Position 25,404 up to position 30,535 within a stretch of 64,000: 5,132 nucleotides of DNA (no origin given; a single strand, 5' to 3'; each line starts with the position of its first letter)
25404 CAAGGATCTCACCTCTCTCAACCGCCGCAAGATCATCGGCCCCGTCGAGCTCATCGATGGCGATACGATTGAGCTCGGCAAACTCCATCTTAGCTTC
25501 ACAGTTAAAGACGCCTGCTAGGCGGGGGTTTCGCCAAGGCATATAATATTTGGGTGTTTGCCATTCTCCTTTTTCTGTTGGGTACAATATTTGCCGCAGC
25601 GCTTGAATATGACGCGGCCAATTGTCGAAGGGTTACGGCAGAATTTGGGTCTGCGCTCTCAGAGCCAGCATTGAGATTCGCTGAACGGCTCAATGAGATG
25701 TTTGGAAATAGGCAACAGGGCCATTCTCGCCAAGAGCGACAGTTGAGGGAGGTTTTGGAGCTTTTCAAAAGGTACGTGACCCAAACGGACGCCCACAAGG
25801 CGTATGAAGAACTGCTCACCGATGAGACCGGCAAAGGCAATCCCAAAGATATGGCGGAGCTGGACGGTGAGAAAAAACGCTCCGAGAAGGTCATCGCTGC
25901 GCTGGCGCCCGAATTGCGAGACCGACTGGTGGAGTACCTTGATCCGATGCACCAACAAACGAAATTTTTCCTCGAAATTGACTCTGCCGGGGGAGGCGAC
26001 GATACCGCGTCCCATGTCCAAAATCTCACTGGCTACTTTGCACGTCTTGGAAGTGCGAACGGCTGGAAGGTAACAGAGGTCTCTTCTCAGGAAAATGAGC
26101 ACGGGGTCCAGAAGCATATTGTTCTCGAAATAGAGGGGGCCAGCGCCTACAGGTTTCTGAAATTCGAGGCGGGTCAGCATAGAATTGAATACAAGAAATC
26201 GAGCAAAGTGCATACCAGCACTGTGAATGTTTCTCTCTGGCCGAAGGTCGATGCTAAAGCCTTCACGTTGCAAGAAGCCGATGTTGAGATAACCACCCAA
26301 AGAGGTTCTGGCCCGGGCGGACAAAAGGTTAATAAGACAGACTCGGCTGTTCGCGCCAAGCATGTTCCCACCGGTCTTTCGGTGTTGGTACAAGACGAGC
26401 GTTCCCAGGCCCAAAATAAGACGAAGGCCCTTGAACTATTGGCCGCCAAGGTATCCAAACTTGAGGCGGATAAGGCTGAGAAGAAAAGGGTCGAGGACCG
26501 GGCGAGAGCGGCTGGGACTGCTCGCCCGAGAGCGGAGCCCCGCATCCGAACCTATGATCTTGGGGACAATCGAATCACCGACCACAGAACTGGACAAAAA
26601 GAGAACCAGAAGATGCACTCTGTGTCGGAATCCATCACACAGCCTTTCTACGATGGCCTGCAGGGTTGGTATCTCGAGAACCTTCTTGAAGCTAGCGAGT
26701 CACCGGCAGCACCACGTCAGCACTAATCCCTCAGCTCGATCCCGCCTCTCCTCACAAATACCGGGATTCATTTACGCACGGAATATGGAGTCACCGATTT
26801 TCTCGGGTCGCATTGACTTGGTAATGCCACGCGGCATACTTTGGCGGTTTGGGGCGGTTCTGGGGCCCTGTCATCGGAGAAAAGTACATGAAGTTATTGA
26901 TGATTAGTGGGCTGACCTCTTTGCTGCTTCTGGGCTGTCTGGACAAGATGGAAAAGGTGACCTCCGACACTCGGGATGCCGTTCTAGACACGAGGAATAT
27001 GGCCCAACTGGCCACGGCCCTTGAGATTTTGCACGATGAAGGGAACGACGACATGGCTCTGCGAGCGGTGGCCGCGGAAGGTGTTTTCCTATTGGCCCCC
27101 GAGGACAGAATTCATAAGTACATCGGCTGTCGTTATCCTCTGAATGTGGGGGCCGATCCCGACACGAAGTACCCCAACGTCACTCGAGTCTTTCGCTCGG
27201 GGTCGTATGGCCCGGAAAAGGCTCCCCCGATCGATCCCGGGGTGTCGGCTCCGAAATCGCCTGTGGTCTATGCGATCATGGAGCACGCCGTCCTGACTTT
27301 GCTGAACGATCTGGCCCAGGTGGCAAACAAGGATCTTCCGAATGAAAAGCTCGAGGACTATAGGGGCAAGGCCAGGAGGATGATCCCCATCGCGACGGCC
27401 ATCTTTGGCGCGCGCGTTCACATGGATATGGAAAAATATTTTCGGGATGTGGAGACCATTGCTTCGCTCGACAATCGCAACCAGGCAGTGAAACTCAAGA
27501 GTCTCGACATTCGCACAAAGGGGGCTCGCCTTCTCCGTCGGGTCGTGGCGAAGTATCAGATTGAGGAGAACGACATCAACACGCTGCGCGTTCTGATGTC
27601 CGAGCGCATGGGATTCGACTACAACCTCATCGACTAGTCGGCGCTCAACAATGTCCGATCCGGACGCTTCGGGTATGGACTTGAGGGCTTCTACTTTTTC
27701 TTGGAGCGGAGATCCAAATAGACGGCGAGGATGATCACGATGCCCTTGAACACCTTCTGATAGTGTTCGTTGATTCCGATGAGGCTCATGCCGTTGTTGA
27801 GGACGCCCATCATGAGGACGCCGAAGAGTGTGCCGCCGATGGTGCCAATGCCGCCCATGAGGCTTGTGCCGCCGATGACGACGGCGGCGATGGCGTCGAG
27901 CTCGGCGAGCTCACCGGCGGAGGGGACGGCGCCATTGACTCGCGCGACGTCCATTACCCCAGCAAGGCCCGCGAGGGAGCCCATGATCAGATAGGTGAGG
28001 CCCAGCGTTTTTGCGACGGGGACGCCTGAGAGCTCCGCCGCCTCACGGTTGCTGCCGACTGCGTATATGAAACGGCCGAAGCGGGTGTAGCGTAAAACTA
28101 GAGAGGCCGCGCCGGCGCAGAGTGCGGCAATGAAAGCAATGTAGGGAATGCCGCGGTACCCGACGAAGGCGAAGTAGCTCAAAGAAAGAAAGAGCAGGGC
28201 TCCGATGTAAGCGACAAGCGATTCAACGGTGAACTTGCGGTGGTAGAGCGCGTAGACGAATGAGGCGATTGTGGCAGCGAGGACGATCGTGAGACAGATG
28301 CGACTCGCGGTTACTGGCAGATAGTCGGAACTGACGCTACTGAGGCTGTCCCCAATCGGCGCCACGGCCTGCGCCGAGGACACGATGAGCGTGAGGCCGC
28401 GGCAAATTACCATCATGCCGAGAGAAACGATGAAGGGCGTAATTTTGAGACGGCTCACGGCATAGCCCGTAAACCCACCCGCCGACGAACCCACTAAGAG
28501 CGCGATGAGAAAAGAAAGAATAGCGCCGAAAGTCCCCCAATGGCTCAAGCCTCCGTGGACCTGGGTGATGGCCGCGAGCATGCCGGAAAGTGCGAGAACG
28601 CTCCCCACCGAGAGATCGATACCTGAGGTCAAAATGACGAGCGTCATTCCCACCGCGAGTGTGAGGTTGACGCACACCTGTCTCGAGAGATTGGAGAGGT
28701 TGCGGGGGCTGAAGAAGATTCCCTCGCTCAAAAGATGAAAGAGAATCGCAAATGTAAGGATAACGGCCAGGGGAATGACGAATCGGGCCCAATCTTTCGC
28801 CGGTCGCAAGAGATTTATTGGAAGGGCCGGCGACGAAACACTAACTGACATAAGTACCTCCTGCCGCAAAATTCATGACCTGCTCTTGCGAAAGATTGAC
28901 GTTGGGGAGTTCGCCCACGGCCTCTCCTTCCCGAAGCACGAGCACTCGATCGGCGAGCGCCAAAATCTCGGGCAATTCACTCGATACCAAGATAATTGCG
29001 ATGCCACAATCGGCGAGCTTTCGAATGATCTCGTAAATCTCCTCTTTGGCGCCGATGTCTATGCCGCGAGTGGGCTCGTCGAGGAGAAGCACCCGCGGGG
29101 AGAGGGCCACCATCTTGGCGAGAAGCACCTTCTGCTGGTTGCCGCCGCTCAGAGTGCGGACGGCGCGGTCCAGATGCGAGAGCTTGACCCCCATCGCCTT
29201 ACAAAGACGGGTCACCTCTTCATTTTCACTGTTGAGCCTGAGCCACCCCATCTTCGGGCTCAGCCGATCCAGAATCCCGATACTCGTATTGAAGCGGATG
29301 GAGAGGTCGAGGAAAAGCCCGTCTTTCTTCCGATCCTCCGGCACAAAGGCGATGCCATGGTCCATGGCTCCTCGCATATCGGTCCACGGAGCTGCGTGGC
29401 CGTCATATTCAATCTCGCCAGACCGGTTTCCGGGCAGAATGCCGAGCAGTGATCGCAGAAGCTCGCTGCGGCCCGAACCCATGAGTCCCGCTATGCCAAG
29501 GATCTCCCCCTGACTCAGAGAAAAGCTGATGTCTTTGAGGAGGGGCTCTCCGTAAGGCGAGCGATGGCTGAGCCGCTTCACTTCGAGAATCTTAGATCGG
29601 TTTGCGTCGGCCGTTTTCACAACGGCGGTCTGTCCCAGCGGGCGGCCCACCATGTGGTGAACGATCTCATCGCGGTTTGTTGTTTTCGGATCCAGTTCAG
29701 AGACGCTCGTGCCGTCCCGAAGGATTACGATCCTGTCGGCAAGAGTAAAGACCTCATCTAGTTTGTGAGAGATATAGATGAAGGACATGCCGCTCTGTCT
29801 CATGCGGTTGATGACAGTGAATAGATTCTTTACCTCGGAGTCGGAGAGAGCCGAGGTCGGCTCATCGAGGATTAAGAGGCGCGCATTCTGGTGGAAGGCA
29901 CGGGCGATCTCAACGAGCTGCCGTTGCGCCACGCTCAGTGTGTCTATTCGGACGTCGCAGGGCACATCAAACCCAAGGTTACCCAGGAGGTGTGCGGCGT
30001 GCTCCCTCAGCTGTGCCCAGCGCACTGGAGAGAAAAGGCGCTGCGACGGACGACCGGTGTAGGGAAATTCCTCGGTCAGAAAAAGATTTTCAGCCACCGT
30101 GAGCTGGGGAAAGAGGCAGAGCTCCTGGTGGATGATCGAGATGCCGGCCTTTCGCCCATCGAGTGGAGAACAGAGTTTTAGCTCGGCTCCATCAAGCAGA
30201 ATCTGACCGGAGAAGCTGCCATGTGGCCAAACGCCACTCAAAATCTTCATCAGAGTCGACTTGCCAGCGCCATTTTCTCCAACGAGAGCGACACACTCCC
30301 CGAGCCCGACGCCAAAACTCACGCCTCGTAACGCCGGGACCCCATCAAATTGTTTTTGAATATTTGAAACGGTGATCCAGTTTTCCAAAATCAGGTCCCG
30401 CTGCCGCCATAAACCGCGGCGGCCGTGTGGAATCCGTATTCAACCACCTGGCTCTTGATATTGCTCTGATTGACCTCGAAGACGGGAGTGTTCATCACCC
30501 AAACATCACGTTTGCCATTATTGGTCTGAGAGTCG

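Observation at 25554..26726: RF1-family release-factor paralog that keeps GGQ but has lost the stop-codon-reading PxT loop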

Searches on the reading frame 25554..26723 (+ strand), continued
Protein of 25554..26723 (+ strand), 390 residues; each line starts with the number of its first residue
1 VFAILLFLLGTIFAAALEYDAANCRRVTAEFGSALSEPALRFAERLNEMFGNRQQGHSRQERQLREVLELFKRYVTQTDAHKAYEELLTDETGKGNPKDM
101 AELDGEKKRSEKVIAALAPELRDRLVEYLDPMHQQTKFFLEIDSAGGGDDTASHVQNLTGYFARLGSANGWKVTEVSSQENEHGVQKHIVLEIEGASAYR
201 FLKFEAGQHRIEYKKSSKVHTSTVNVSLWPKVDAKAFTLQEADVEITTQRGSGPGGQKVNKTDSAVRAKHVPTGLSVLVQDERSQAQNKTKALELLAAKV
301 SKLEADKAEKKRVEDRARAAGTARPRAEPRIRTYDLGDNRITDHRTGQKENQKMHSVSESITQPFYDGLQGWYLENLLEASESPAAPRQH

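Call 54: find_encoding_contigs(protein=P0506, flank=10000, max_places=3)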
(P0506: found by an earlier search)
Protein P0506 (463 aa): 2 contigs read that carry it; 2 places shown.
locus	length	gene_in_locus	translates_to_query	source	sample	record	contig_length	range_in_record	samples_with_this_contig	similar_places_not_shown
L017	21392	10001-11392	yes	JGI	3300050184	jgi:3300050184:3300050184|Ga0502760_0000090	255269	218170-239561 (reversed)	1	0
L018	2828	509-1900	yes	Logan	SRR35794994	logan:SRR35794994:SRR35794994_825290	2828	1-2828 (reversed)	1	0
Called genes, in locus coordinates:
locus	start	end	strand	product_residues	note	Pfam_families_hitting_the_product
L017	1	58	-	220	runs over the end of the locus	-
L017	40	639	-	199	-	PF00583:Acetyltransf_1, PF13508:Acetyltransf_7, PF13673:Acetyltransf_10 (weak), PF13527:Acetyltransf_9 (weak)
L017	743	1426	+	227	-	PF04116:FA_hydroxylase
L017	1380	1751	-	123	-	-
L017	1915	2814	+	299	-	-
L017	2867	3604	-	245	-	-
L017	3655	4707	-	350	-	PF13439:Glyco_transf_4 (faint), PF13579:Glyco_trans_4_4 (faint), PF20706:GT4-conflict, PF00534:Glycos_transf_1, PF13692:Glyco_trans_1_4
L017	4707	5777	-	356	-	PF00288:GHMP_kinases_N, PF08544:GHMP_kinases_C (weak)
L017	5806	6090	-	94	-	PF04977:DivIC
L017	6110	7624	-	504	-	PF00224:PK, PF03328:HpcH_HpaI (weak), PF02887:PK_C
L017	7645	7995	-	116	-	-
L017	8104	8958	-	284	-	PF01844:HNH (weak)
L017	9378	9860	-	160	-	PF03748:FliL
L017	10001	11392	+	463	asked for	PF00691:OmpA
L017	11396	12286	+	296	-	-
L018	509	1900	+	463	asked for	PF00691:OmpA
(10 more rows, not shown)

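Call 55: predict_structure(alignment_id=A3)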
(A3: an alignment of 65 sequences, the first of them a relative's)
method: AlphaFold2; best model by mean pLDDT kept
length: 390 residues; sequences in the alignment: 65
mean_pLDDT: 81.8   pTM: 0.76
mean pLDDT of the five models: 81.8, 79.4, 78.9, 78.1, 76.5
residues with pLDDT >= 90: 186; 70-90: 124; 50-70: 39; < 50: 41
segments of 3 or more residues with pLDDT < 50: 1-21, 23-28, 30-32, 258-260, 386-390
pLDDT, mean of each block of 10 residues (from residue 1): 36 37 47 63 81 74 88 90 91 76 95 90 90 92 93 95 95 95 94 94 93 95 93 78 91 54 81 93 88 93 87 76 61 93 91 79 85 86 56
secondary structure, 60 per line:
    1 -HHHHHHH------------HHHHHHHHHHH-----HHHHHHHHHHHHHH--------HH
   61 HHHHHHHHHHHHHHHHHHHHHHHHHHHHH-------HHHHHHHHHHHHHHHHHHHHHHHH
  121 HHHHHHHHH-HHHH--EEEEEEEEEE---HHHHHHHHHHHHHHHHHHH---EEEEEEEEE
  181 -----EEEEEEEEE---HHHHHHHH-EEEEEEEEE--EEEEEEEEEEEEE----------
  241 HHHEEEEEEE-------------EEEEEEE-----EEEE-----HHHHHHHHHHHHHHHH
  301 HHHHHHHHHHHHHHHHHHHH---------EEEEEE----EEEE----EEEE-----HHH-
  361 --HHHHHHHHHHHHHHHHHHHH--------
elements in order: H2-8 H21-31 H37-50 H59-89 H97-129 H131-134 E137-146 H150-168 E172-180 E186-194 H198-205 E207-215 E218-230 E244-250 E264-270 E276-279 H285-320 E330-335 E340-343 E348-351 H363-382
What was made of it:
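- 25554..25601 (+): Predicted Sec-type signal peptide, residues 1-16 (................, then LEYD). The h-region has Kyte-Doolittle hydropathy 2.77 over 12 residues. An A-A-A motif precedes acidic residues. There is no charged n-region. AlphaFold2 pLDDT is below 50 here (call 55).
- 25650..25955 (+): Domain 1, the helical bundle (residues about 33-134). AlphaFold2 helices 37-50, 59-89 and 97-129 have pLDDT 74-95 (call 55).
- On Canonical RF1 (prfA equivalog): The model shows a 2-residue turn there (call 55).
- Checked: The AlphaFold2 model has strands 207-215 and 218-230 joined by a 2-residue turn at that place, with pLDDT of about 93-95 (call 55).
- All four domains are predicted to fold with high confidence (call 55).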

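Call 61: fold_search(model_id=the predicted structure, library=pdb)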
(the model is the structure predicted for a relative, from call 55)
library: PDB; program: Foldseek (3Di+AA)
matches with E <= 10: 705; with E <= 0.001: 55
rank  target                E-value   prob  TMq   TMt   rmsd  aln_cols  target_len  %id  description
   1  7m5d_A                1.2e-23  1.00  0.45  0.49  15.8       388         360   30  Cryo-EM structure of a non-rotated E.coli 70S ribosome in complex with RF3-GTP, RF1 and P-tRNA (state I) (released 2022-10-19)
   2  2ihr                  7.4e-22  1.00  0.59  0.65   9.7       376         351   27  RF2 of Thermus thermophilus (released 2007-02-20)
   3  8fzd_w                8.3e-22  1.00  0.45  0.50  14.9       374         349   29  Cryo-EM structure of an E. coli non-rotated ribosome termination complex bound with apoRF3, RF1, P- and E-site tRNAPhe (released 2024-07-17)
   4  4v63_AX               1.8e-21  1.00  0.47  0.51  14.1       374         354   29  Structural basis for translation termination on the 70S ribosome. (released 2014-07-09)
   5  8akn_W                2.2e-21  1.00  0.49  0.53  14.2       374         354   28  Cryo-EM structure of the proline-rich antimicrobial peptide drosocin bound to the terminating ribosome (released 2023-03-08)
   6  1rq0_A                4.8e-21  1.00  0.58  0.69   6.9       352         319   26  Crystal structure of peptide releasing factor 1 (released 2004-08-17)
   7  6dnc_MA               4.8e-21  1.00  0.47  0.52  15.3       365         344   29  E.coli RF1 bound to E.coli 70S ribosome in response to UAU sense A-site codon (released 2018-07-04)
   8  8oir_Aa               1.8e-20  1.00  0.44  0.45  15.2       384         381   23  55S human mitochondrial ribosome with mtRF1 and P-site tRNA (released 2023-06-14)
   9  1zbt                  3.8e-20  1.00  0.63  0.74   5.0       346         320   26  Crystal structure of Peptide chain release factor 1 (RF-1) (SMU.1085) from Streptococcus mutans at 2.34 A resolution (released 2005-05-03)
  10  1rq0_B                3.8e-20  1.00  0.54  0.65   7.3       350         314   26  Crystal structure of peptide releasing factor 1 (released 2004-08-17)
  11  6gxn_v                3.8e-20  1.00  0.47  0.52  14.5       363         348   29  Cryo-EM structure of an E. coli 70S ribosome in complex with RF3-GDPCP, RF1(GAQ) and Pint-tRNA (State III) (released 2018-08-15)
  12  8p16_6                6.9e-20  1.00  0.39  0.42  15.9       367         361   25  E167K RF2 on E. coli 70S release complex with UGG (Structure I) (released 2024-05-22)
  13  1gqe                  8.5e-20  1.00  0.50  0.53  12.5       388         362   25  Polypeptide Chain Release Factor 2 (RF2) from Escherichia coli (released 2002-04-04)
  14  9d7r_1w               2.3e-19  1.00  0.32  0.48  15.3       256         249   31  Crystal structure of the wild-type Thermus thermophilus 70S ribosome in complex with Fva1 antimicrobial peptide, mRNA (released 2024-11-13)
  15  9d7r_2w               2.4e-19  1.00  0.31  0.47  16.0       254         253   34  Crystal structure of the wild-type Thermus thermophilus 70S ribosome in complex with Fva1 antimicrobial peptide, mRNA (released 2024-11-13)
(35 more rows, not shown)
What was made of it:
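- On Canonical RF1 (prfA equivalog): Foldseek top hits are RF1 and RF2 (call 61).
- Closest known: Bacterial RF1. Same: The fold matches free RF1 (1zbt, target-normalised TM-score 0.74, call 61).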

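Call 65: search_protein_families(library=padloc, proteins=[window:25554-26723:+], max_evalue=0.001)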
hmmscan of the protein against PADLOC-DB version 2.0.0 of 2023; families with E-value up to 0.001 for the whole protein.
window:25554-26723:+ (390 aa): 0 families

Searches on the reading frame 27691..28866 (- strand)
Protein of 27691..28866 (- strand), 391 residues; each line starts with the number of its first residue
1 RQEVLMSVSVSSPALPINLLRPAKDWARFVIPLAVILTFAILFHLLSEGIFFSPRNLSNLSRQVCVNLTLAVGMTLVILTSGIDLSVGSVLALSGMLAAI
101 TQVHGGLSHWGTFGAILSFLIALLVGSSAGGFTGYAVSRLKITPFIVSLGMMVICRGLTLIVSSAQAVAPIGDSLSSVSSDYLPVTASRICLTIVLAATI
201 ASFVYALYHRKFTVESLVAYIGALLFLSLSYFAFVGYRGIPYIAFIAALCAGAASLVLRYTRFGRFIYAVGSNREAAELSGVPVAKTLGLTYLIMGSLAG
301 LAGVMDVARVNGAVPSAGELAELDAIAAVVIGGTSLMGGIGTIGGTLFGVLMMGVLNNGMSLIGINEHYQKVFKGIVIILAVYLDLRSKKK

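Call 13: search_protein_families(library=pfam, proteins=[window:27691-28866:-], max_evalue=0.001)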
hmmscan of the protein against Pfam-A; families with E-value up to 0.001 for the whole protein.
window:27691-28866:- (391 aa): 1 family
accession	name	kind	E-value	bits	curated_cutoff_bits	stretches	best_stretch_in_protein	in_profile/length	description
PF02653.21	BPD_transp_2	-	6.9e-41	140.6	26.8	1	57-382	2-269/269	Branched-chain amino acid transport system / permease component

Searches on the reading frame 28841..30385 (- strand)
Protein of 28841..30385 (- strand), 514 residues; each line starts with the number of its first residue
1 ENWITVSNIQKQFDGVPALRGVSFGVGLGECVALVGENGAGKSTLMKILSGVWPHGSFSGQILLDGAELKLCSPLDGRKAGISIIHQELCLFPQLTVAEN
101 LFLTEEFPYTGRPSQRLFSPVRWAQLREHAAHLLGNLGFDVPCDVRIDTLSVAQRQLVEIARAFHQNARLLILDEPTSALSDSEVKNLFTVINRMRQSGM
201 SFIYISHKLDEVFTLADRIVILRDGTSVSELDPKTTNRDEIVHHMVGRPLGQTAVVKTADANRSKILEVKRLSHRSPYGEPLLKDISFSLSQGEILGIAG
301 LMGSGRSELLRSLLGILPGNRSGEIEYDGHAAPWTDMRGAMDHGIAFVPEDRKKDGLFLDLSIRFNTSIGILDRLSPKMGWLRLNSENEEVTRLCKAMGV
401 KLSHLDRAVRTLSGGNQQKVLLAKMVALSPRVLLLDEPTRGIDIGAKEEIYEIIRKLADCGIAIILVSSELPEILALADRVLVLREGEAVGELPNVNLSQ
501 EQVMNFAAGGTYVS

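Call 13: search_protein_families(library=pfam, proteins=[window:28841-30385:-], max_evalue=0.001)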
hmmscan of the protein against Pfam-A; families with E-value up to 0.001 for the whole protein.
window:28841-30385:- (514 aa): 5 families
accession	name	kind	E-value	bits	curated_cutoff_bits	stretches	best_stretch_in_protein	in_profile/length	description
PF00005.33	ABC_tran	-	4.6e-55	186.4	25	2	19-178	1-137/137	ABC transporter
PF13304.12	AAA_21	-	3.2e-11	44.3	27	0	32-56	2-29/304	AAA domain, putative AbiEii toxin, Type IV TA system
PF09818.15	ABC_ATPase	-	1.6e-06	27.8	23.2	0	158-224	166-248/283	P-loop domain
PF02463.25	SMC_N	-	1.5e-05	25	40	0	149-220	136-209/220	RecF/RecN/SMC N terminal domain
PF13401.12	AAA_22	-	8.8e-05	23.3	27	0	31-49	7-25/130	AAA domain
